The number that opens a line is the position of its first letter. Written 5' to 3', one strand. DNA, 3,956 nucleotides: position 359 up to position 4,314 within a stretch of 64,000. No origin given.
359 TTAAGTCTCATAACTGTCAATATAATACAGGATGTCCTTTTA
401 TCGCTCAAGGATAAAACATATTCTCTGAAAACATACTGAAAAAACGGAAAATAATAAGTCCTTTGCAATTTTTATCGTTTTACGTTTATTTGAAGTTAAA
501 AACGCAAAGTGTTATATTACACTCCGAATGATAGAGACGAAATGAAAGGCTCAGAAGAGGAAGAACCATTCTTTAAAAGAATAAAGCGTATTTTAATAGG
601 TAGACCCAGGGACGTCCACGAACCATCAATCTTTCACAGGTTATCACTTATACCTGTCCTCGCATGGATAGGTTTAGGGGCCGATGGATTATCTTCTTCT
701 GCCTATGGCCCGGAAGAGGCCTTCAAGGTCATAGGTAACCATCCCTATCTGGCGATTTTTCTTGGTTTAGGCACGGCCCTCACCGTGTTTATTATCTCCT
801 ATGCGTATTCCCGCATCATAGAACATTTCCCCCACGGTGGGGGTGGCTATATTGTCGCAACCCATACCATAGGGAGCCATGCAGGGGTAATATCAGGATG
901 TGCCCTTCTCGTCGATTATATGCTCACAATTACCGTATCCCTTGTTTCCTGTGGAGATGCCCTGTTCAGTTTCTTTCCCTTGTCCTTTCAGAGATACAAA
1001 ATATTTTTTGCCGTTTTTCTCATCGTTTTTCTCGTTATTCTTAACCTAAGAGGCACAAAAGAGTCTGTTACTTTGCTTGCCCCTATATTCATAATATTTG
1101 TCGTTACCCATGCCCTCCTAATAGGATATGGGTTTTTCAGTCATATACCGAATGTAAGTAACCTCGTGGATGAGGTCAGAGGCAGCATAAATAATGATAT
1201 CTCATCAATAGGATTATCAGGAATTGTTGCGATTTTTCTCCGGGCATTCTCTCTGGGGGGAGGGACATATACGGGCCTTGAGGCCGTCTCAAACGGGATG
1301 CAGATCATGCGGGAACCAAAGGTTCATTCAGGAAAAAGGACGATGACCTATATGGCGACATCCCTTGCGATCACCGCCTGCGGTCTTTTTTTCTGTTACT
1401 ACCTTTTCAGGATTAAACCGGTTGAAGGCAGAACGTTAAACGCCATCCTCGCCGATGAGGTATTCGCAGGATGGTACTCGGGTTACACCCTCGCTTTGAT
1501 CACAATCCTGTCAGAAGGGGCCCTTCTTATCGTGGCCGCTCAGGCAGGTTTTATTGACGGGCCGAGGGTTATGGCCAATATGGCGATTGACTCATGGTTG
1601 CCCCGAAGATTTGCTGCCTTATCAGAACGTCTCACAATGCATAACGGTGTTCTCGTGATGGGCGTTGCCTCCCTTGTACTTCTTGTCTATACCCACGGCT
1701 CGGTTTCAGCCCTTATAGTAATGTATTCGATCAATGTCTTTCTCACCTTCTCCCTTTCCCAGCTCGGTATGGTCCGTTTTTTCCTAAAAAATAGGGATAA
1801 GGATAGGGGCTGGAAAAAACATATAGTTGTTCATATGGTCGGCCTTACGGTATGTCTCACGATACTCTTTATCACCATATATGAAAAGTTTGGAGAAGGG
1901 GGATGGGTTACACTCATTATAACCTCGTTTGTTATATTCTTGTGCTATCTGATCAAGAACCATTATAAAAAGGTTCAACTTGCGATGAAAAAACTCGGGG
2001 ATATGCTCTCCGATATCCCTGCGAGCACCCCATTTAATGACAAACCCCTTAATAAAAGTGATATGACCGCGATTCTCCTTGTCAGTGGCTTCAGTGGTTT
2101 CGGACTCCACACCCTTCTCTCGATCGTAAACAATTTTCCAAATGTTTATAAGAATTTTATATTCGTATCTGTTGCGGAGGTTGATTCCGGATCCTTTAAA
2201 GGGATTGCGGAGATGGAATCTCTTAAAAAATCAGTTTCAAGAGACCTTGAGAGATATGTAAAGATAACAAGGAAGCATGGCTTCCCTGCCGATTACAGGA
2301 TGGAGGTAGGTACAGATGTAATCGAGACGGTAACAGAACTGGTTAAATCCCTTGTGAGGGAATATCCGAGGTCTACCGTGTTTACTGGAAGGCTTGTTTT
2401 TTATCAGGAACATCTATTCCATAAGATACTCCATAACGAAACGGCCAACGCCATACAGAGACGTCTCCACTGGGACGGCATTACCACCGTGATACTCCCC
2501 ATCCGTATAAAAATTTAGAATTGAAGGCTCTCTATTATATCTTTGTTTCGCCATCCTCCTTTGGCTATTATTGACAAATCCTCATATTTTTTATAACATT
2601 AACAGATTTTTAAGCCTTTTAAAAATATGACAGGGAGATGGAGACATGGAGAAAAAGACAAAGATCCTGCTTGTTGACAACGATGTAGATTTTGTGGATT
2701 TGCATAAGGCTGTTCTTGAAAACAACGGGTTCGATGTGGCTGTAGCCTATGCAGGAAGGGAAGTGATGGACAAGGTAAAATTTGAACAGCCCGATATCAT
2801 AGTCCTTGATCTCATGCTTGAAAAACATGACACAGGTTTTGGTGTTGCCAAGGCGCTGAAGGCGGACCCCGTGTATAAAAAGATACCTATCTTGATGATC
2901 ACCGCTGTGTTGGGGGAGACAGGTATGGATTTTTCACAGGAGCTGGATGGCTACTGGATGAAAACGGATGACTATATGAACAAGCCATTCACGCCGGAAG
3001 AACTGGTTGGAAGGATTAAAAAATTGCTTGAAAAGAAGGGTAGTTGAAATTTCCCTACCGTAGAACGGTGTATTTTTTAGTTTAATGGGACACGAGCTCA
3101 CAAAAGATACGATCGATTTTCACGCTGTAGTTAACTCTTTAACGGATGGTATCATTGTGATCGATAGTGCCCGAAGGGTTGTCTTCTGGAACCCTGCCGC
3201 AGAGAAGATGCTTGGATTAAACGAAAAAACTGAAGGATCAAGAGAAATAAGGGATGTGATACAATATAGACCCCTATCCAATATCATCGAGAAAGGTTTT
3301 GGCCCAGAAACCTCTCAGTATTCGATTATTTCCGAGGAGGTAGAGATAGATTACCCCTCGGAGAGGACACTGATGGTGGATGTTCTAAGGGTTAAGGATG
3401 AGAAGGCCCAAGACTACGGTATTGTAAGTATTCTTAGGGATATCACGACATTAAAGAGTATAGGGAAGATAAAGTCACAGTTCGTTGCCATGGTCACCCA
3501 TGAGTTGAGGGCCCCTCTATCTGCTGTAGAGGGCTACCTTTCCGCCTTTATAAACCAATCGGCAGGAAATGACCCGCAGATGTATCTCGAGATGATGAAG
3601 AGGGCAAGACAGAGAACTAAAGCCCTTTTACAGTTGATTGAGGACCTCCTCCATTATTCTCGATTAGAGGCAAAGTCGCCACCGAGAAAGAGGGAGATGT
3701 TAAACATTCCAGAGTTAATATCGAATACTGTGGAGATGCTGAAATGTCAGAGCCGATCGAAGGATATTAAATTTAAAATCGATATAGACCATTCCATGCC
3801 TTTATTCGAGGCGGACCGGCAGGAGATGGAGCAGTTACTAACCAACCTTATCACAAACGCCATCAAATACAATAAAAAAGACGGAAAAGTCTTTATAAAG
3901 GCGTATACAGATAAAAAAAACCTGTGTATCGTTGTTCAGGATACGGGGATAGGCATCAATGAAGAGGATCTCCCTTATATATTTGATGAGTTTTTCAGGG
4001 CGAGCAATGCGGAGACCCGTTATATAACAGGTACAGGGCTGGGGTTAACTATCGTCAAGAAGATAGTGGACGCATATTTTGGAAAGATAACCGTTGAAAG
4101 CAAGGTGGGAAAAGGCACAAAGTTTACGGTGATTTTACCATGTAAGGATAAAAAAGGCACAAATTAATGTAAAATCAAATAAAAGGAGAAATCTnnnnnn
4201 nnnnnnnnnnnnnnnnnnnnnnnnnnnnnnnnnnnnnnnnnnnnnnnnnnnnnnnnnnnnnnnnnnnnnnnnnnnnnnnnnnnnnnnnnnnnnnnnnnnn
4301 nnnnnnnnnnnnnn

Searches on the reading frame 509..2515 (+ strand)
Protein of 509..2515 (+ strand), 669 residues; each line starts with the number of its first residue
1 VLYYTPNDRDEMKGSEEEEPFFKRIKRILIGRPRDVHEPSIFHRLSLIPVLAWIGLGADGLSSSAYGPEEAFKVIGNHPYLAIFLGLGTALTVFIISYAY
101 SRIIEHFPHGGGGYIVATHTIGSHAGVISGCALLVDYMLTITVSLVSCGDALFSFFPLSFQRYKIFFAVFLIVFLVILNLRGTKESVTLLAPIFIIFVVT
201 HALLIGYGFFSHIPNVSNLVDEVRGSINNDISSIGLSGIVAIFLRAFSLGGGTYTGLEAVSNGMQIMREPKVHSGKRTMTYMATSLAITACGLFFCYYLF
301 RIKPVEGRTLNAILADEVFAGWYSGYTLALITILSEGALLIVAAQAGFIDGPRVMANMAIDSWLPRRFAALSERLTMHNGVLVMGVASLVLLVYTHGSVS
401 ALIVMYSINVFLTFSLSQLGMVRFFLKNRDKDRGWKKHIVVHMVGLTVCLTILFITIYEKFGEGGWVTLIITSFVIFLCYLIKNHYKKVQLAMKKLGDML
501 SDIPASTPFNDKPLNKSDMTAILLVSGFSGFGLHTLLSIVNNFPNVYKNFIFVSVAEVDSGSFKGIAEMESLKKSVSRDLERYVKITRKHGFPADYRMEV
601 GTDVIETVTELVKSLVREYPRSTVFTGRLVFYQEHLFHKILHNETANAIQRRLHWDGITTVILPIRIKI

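Call 16: search_protein_families(library=pfam, proteins=[window:509-2515:+], max_evalue=0.00001)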
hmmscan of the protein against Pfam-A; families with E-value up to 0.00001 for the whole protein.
window:509-2515:+ (669 aa): 1 family
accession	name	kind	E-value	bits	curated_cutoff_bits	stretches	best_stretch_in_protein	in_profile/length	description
PF13520.12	AA_permease_2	-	6.2e-23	81.8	27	1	70-477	19-425/427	Amino acid permease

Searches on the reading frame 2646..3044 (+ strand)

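Call 17: search_protein_families(library=pfam, proteins=[window:2646-3044:+], max_evalue=0.00001)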
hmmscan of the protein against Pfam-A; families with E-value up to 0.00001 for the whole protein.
window:2646-3044:+ (133 aa): 1 family
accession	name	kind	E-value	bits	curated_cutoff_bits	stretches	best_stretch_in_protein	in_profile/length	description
PF00072.30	Response_reg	-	1.5e-17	64.2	30.2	1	7-124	1-110/111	Response regulator receiver domain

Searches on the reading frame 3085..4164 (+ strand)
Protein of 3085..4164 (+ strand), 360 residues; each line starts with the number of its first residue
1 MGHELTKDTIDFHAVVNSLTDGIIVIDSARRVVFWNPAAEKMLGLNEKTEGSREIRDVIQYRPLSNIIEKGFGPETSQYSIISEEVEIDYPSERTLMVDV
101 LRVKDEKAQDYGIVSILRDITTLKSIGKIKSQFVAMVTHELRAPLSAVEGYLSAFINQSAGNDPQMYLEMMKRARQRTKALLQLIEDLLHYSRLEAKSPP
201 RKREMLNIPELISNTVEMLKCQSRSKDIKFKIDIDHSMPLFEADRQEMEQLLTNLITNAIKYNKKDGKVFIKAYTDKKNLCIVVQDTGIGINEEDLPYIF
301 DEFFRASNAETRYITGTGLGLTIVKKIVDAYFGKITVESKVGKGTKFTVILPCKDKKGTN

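Call 16: search_protein_families(library=pfam, proteins=[window:3085-4164:+], max_evalue=0.00001)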
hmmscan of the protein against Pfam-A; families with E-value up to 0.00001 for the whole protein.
window:3085-4164:+ (360 aa): 7 families
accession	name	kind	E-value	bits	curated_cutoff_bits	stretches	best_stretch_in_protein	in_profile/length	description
PF02518.31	HATPase_c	-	1.2e-29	103.4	26.4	1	244-353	2-109/111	Histidine kinase-, DNA gyrase B-, and HSP90-like ATPase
PF00512.31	HisKA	-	1.1e-13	51.4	26.9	1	130-196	2-65/66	His Kinase A (phospho-acceptor) domain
PF00989.32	PAS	-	6.5e-11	42.7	22.6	1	11-120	2-113/113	PAS fold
PF13188.13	PAS_8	-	8.8e-09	35.4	21.8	1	12-57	3-48/65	PAS domain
PF13426.13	PAS_9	-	1e-08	35.8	27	1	21-121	2-102/103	PAS domain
PF12860.13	PAS_7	-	1.3e-07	32.2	27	1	16-123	1-110/115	PAS fold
PF13581.12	HATPase_c_2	-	7.7e-07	29.6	27.4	1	240-346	24-122/127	Histidine kinase-like ATPase domain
